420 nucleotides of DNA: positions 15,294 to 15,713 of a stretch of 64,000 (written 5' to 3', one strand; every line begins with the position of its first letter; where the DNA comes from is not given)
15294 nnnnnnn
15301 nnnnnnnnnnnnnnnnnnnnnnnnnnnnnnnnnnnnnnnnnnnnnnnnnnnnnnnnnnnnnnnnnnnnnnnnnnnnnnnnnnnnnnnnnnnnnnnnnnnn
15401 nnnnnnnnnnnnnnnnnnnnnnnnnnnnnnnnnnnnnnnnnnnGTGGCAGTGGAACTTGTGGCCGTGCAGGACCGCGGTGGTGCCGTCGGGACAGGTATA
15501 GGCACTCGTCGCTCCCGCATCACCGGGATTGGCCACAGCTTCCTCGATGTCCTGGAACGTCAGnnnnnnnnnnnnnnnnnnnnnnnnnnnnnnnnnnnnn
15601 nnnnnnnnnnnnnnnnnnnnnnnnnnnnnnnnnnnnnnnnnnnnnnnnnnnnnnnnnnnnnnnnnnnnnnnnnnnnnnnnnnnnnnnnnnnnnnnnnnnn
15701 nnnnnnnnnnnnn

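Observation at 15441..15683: Second Flp/TadE-like gene sharing the same Cys-containing C-terminal motif, isolated between tRNA-Ala and an MFS transporter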

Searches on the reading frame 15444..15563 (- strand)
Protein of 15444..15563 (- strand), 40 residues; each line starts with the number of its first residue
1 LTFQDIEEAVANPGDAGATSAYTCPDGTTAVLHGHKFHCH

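Call 70: find_homologous_proteins(query=A5, max_evalue=10)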
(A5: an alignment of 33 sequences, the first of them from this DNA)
Query A5 (33 sequences) (40 aa, profile of the alignment): 197 proteins with E <= 10 among 591 candidates; the best 120 are listed.
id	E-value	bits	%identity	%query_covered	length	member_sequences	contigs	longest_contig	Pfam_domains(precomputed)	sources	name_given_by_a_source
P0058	2.9e-17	80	82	98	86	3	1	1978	PF04964.20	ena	-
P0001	3.3e-17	80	93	100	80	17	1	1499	PF04964.20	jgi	jgi:Flp pilus assembly pilin Flp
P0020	4.6e-17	80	85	100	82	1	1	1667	PF04964.20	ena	-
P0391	8.7e-17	79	75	100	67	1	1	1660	PF04964.20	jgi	-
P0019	1.3e-16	78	79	98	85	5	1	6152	PF04964.20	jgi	jgi:Flp pilus assembly pilin Flp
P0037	1.5e-16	78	83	100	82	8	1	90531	PF04964.20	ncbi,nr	ncbi:MAG: Flp family type IVb pilin [Chloroflexi bacterium]|nr:MAG: Flp family type IVb pilin [Chlor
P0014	1.7e-16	78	88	100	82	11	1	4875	-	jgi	jgi:Flp pilus assembly pilin Flp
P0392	1.9e-16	78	78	100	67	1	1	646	-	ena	-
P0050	2.4e-16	77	80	100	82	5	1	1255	PF04964.20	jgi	jgi:Flp pilus assembly pilin Flp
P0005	2.5e-16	77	93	100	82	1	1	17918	PF04964.20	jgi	jgi:Flp pilus assembly pilin Flp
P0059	2.8e-16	77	78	100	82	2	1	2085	PF04964.20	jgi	jgi:Flp pilus assembly pilin Flp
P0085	3.1e-16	77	83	100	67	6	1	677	-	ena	-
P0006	3.2e-16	77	93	100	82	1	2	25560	PF04964.20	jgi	jgi:Flp pilus assembly pilin Flp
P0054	4.5e-16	76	85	100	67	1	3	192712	-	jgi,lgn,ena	-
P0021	5.3e-16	76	83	100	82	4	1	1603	PF04964.20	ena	-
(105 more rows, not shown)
